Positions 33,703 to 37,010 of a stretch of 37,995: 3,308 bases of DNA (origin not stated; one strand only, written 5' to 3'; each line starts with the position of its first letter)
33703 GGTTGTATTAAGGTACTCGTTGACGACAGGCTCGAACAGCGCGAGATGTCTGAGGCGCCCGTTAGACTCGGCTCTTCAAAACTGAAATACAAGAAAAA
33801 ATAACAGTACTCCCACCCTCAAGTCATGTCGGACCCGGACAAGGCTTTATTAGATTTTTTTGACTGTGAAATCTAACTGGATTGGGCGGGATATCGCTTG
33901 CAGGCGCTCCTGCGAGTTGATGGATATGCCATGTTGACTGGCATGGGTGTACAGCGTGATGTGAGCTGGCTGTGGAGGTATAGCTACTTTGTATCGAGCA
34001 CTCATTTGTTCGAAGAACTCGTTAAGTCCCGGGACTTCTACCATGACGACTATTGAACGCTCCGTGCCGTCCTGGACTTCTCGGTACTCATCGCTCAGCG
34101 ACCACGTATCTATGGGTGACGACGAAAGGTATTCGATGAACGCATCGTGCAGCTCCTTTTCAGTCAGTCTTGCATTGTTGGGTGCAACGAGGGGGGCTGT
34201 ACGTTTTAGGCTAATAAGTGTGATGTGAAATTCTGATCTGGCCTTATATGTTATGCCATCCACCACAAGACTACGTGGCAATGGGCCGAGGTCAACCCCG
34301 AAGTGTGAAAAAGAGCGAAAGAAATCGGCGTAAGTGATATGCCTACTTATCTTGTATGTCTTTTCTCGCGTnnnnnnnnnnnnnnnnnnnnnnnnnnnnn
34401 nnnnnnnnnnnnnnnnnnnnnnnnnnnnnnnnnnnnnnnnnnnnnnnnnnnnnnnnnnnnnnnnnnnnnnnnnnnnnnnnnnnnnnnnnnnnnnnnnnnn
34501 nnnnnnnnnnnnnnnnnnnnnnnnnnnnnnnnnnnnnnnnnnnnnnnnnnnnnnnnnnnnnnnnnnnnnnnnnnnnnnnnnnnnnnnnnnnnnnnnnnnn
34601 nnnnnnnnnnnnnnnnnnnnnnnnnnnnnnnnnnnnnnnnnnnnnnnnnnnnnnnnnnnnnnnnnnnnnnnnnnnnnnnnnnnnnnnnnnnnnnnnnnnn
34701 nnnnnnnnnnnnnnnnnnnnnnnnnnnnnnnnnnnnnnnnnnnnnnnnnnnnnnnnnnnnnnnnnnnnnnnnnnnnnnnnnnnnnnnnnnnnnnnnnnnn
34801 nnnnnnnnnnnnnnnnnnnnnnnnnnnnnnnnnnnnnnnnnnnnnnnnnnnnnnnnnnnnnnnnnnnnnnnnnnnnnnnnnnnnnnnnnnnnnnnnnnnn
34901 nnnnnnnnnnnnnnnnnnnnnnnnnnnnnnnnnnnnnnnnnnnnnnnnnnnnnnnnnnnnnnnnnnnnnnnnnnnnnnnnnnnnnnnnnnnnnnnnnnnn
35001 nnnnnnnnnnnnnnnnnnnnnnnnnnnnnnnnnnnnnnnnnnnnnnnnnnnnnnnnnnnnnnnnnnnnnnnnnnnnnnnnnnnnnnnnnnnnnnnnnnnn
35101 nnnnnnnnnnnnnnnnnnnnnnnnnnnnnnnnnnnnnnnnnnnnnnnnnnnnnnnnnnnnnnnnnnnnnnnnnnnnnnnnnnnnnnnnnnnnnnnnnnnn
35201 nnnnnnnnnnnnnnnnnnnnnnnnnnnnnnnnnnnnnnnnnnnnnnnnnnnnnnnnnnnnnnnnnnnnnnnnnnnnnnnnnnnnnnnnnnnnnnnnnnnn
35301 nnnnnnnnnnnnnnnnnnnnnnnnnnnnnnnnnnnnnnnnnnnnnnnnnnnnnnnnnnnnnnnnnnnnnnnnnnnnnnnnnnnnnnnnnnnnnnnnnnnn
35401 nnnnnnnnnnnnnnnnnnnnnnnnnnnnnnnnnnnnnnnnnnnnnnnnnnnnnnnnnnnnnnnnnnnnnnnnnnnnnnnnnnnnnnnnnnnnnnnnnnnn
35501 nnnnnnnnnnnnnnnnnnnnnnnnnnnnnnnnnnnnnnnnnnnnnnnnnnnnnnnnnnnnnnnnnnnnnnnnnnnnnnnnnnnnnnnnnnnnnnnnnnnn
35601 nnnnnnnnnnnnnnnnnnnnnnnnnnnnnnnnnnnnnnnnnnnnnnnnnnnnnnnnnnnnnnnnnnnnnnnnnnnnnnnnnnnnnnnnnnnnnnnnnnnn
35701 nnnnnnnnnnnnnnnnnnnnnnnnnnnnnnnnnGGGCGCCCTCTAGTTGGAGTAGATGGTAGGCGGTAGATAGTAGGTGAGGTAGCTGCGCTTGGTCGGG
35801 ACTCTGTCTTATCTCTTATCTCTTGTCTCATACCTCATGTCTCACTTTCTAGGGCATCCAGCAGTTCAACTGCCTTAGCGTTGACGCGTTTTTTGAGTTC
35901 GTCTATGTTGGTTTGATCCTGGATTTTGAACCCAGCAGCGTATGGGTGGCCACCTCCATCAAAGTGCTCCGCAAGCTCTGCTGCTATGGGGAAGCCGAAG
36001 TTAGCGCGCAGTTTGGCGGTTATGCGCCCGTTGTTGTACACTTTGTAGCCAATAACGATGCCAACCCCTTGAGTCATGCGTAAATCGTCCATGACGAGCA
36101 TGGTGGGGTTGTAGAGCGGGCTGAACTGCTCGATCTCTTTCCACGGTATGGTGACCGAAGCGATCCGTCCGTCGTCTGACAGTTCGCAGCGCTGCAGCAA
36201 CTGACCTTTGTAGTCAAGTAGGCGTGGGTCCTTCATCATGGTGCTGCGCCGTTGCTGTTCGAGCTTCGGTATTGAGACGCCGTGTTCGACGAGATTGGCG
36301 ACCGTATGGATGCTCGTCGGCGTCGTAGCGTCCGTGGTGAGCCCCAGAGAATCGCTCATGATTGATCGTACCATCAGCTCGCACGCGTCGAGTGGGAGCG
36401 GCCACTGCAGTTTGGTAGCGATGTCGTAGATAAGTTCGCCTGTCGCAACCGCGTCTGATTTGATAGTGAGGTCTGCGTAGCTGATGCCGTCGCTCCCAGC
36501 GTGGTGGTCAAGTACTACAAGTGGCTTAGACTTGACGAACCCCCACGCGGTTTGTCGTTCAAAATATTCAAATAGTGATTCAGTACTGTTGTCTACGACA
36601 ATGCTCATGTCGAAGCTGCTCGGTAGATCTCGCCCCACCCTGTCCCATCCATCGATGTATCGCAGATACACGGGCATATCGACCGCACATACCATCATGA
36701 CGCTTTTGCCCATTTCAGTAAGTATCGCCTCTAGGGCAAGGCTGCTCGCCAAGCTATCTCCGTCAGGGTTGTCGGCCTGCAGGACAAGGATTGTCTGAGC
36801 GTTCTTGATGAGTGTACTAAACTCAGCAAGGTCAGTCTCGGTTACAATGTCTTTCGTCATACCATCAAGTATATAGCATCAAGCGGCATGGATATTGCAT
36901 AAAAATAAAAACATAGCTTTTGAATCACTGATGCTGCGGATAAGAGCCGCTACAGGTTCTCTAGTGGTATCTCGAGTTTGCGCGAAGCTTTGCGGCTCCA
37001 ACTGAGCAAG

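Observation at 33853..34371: Cysteinyl-tRNA synthetase with an in-frame C-terminal 2H-phosphoesterase-like domain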

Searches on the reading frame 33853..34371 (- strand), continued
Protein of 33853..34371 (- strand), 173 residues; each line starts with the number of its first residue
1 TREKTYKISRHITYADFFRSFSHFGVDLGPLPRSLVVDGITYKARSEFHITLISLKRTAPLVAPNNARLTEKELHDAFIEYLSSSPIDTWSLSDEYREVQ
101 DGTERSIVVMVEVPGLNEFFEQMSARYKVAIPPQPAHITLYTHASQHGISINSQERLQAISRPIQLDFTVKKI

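Call 76: search_protein_families(library=ncbifam, proteins=[L016:2523-3935:+, L019:2556-3929:+, L047:2027-3478:+, L039:3053-3994:+, L039:1580-3016:+, P0209], max_evalue=0.00001)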
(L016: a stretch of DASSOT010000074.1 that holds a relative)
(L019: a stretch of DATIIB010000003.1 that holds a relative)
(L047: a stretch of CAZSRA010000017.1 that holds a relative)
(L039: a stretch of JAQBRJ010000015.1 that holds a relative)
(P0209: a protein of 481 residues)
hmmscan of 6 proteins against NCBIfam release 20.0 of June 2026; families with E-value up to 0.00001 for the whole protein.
L016:2523-3935:+ (470 aa): 10 families
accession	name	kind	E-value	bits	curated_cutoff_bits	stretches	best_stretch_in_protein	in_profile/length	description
NF003211.1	PRK04173.1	equivalog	6.5e-174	579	312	2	172-466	157-452/454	glycine--tRNA ligase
TIGR00389.1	glyS_dimeric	equivalog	7.1e-140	467.2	243.3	4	331-469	426-562/565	glycine--tRNA ligase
NF011484.0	PRK14894.1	equivalog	1.3e-138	462.5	1050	3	6-149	5-146/539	glycine--tRNA ligase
NF006625.0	PRK09194.1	equivalog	2.8e-20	72.7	558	1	343-468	441-558/559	proline--tRNA ligase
NF008979.1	PRK12325.1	exception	6.9e-20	71.3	550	1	369-468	336-436/437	proline--tRNA ligase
TIGR00409.1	proS_fam_II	equivalog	2.7e-17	62.9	306.7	1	370-468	466-565/568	proline--tRNA ligase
TIGR00408.1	proS_fam_I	equivalog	4.1e-16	59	437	1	180-469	102-378/475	proline--tRNA ligase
TIGR00418.1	thrS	equivalog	5e-16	58.7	383.65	1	343-469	450-562/565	threonine--tRNA ligase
NF003068.0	PRK03991.1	equivalog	8.2e-12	44.3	484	1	308-469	436-589/613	threonine--tRNA ligase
TIGR00442.1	hisS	equivalog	3.2e-08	33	286.75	0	387-460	331-405/406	histidine--tRNA ligase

L019:2556-3929:+ (457 aa): 9 families
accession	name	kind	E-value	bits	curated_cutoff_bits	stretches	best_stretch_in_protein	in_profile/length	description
NF003211.1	PRK04173.1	equivalog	7.2e-176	585.5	312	1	7-455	2-453/454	glycine--tRNA ligase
TIGR00389.1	glyS_dimeric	equivalog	2.2e-143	478.8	243.3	3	7-243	4-235/565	glycine--tRNA ligase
NF011484.0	PRK14894.1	equivalog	1e-125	420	1050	3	130-345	104-335/539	glycine--tRNA ligase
NF008979.1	PRK12325.1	exception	6.4e-16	58.2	550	1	362-456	341-436/437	proline--tRNA ligase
NF006625.0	PRK09194.1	equivalog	4.5e-14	52.3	558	1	359-456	461-558/559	proline--tRNA ligase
TIGR00409.1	proS_fam_II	equivalog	3e-13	49.5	306.7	1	362-455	470-564/568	proline--tRNA ligase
TIGR00408.1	proS_fam_I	equivalog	2e-09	36.9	437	1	190-455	123-376/475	proline--tRNA ligase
NF003068.0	PRK03991.1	equivalog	9.9e-08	30.8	484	1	308-456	446-588/613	threonine--tRNA ligase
TIGR00418.1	thrS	equivalog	1.2e-07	31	383.65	0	363-456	470-561/565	threonine--tRNA ligase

L047:2027-3478:+ (483 aa): 26 families (the best 25 are shown)
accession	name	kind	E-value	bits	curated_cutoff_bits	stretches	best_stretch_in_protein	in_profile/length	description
TIGR00132.1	gatA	equivalog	7e-156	519.6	481.1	1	19-475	5-462/466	Asp-tRNA(Asn)/Glu-tRNA(Gln) amidotransferase subunit GatA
NF006631.0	PRK09201.1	equivalog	6e-90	302.2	461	1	11-474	8-452/466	AtzE family amidohydrolase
TIGR02715.1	amido_AtzE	subfamily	4.6e-88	296.1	425.75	1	13-473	3-444/452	AtzE family amidohydrolase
NF005688.0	PRK07488.1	equivalog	1.7e-79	268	532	1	12-479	13-468/474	indoleacetamide hydrolase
NF005565.0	PRK07235.1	subfamily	1.3e-77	261.6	545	1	56-476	72-500/506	amidase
NF005517.0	PRK07139.1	equivalog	1.4e-77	261.3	546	1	70-480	34-436/439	amidase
NF006006.0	PRK08137.1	equivalog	4.7e-74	250.1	534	1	12-474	36-508/529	amidase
NF005687.0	PRK07487.1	subfamily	5.6e-73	246.3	428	1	13-475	11-454/468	amidase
NF004815.0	PRK06169.1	equivalog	2.7e-69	233.9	506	2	14-302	14-305/471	amidase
NF005460.0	PRK07056.1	subfamily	4.5e-66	223.7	447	1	10-477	8-453/457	amidase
NF004816.0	PRK06170.1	equivalog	9.6e-65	219.1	503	1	10-478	12-483/493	amidase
NF006043.0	PRK08186.1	subfamily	2.2e-63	214.7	487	1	12-300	9-293/600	allophanate hydrolase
NF004766.0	PRK06102.1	equivalog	3.2e-62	211.1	559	2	11-304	9-294/455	amidase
NF005450.0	PRK07042.1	equivalog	2.2e-61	207.8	458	2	12-301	9-297/464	amidase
NF005686.0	PRK07486.1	subfamily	3.4e-61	207.4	465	2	11-301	15-311/486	amidase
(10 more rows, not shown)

L039:3053-3994:+ (313 aa): 0 families

L039:1580-3016:+ (478 aa): 22 families
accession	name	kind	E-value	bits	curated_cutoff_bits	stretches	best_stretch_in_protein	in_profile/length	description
NF008900.0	PRK12267.1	equivalog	5e-139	464.7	598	1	3-464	6-478/648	methionine--tRNA ligase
TIGR00398.1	metG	equivalog_domain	1.3e-117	393.7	336.35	1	4-467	2-506/530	methionine--tRNA ligase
NF001100.0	PRK00133.1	equivalog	9.1e-87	292.1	587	2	140-462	172-502/676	methionine--tRNA ligase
NF008860.0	PRK11893.2-2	equivalog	2.8e-72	244.5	761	3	1-134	1-135/583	methionine--tRNA ligase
TIGR00422.1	valS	equivalog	2.7e-28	98.5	612.1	2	181-366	413-591/863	valine--tRNA ligase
NF009687.0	PRK13208.1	equivalog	6.3e-26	90.8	738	2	10-136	47-188/801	valine--tRNA ligase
TIGR00392.1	ileS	equivalog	8.2e-25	87.1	621.4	1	221-347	534-658/861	isoleucine--tRNA ligase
NF004349.1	PRK05729.1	equivalog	1.1e-24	86.8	704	1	218-458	436-679/860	valine--tRNA ligase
NF008859.0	PRK11893.2-1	equivalog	8.7e-22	77.7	553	1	1-134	1-137/498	methionine--tRNA ligase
TIGR00396.1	leuS_bact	equivalog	3.9e-20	71.6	548.4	2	4-175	32-205/843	leucine--tRNA ligase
NF008957.0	PRK12300.1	subfamily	2.8e-18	65.3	677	2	4-83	35-114/946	leucine--tRNA ligase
NF011492.0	PRK14900.1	equivalog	3.1e-15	55.2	1783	1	219-458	453-703/1044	valine--tRNA ligase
TIGR00435.1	cysS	equivalog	6.8e-13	48.5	340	1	284-404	249-369/466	cysteine--tRNA ligase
TIGR00395.1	leuS_arch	equivalog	1.6e-11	43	648.5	1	290-458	611-772/938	leucine--tRNA ligase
NF000540.1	alt_ValS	exception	5.8e-11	41.1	900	0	221-325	497-600/827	valine--tRNA ligase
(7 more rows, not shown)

P0209 (481 aa): 9 families
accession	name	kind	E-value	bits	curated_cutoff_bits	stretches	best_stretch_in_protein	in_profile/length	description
NF003877.0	PRK05427.1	equivalog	6.2e-21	75.1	283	1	1-280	2-280/308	manganese-dependent inorganic pyrophosphatase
NF011442.0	PRK14869.1-4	equivalog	1.5e-14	53.3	400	1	68-235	307-469/543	putative manganese-dependent inorganic diphosphatase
NF011443.0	PRK14869.1-5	equivalog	1e-11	44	335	1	67-230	307-465/546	putative manganese-dependent inorganic diphosphatase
NF011441.0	PRK14869.1-3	equivalog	2.9e-11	42.7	753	1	69-265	308-503/548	putative manganese-dependent inorganic diphosphatase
NF011440.0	PRK14869.1-2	equivalog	3.8e-11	42.3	746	1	68-230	302-459/541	putative manganese-dependent inorganic diphosphatase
NF011447.0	PRK14869.2-3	equivalog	1.3e-08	33.9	522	1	67-189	304-423/540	putative manganese-dependent inorganic diphosphatase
NF011445.0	PRK14869.2-1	equivalog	2.7e-08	32.7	483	1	79-225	320-462/548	putative manganese-dependent inorganic diphosphatase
NF011448.0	PRK14869.2-4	equivalog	3.8e-07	28.8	562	0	64-220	319-472/563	putative manganese-dependent inorganic diphosphatase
NF011449.0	PRK14869.2-5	equivalog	8.4e-07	28.4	411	1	68-225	209-361/451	putative manganese-dependent inorganic diphosphatase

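Call 77: search_protein_families(library=padloc, proteins=[window:33853-34371:-, P0001, P0122, P0123], max_evalue=1)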
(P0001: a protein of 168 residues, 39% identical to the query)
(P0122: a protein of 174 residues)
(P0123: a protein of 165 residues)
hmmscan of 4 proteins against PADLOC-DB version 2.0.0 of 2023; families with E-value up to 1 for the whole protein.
window:33853-34371:- (173 aa): 0 families

P0001 (168 aa): 0 families

P0122 (174 aa): 0 families

P0123 (165 aa): 1 family
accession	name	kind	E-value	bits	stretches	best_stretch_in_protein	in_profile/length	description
PDLC04396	PDC-M07B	-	0.03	12.4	1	36-77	40-81/165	-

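Call 78: search_protein_families(library=phrogs, proteins=[window:33853-34371:-, P0001, P0122, P0123], max_evalue=1)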
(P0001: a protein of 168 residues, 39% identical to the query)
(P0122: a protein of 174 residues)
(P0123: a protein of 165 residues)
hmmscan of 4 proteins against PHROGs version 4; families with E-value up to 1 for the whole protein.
window:33853-34371:- (173 aa): 1 family
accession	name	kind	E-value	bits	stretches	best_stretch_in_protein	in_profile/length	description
phrog_1920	-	unknown function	0.36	11.6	1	63-88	28-53/63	-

P0001 (168 aa): 0 families

P0122 (174 aa): 0 families

P0123 (165 aa): 0 families
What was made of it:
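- No PADLOC or PHROG match (calls 77, 78).
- Tried and rejected: PADLOC and PHROGs gave nothing (calls 77, 78).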

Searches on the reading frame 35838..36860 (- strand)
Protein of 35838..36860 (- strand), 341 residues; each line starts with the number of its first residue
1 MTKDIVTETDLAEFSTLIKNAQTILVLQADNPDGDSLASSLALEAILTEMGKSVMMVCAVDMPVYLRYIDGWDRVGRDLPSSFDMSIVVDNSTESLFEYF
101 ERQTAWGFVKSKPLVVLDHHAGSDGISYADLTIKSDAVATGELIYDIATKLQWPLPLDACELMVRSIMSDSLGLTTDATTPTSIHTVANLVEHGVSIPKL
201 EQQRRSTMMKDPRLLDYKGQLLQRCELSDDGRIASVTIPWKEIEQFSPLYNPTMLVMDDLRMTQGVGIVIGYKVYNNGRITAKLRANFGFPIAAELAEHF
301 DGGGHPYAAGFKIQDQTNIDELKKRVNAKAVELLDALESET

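Call 44: search_protein_families(library=pfam, proteins=[window:35838-36860:-], max_evalue=1)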
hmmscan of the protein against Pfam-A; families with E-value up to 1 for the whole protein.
window:35838-36860:- (341 aa): 2 families
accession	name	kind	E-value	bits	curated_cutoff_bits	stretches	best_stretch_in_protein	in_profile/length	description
PF01368.27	DHH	-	1.7e-09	38.5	28.1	1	24-149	2-103/125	DHH family, N-terminal domain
PF02272.25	DHHA1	-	7.3e-09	36.5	25.9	1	256-330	21-100/102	DHHA1 domain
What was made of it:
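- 35835..36860 (-): Upstream DHH/DHHA1 phosphoesterase (NrnA-like). This is context only; its adjacency to cysS is ancestral. Pfam DHH and DHHA1 (call 44).
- On NrnA (bifunctional oligoribonuclease/pAp phosphatase), for the upstream neighbour: DHH and DHHA1 are both present (call 44).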

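Call 76: search_protein_families(library=ncbifam, proteins=[window:35838-36860:-], max_evalue=0.00001)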
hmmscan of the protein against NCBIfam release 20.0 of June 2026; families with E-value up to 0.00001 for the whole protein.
window:35838-36860:- (341 aa): 2 families
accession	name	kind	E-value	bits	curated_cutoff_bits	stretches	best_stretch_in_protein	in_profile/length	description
NF053633.1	OlncasPapPhNrnA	equivalog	2.9e-21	75.7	350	1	11-328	6-313/317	bifunctional oligoribonuclease/PAP phosphatase NrnA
NF003877.0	PRK05427.1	equivalog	1.7e-06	27.7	283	1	23-192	3-170/308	manganese-dependent inorganic pyrophosphatase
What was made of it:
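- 35835..36860 (-): NrnA model 75.7 bits vs cut-off 350 (call 76).
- On NrnA (bifunctional oligoribonuclease/pAp phosphatase), for the upstream neighbour: The NrnA model is the best hit but scores only 75.7 bits against a cut-off of 350 (call 76).
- Checked: Its best NCBIfam match is NrnA, but far below the cut-off (75.7 vs 350 bits) (calls 44, 76).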
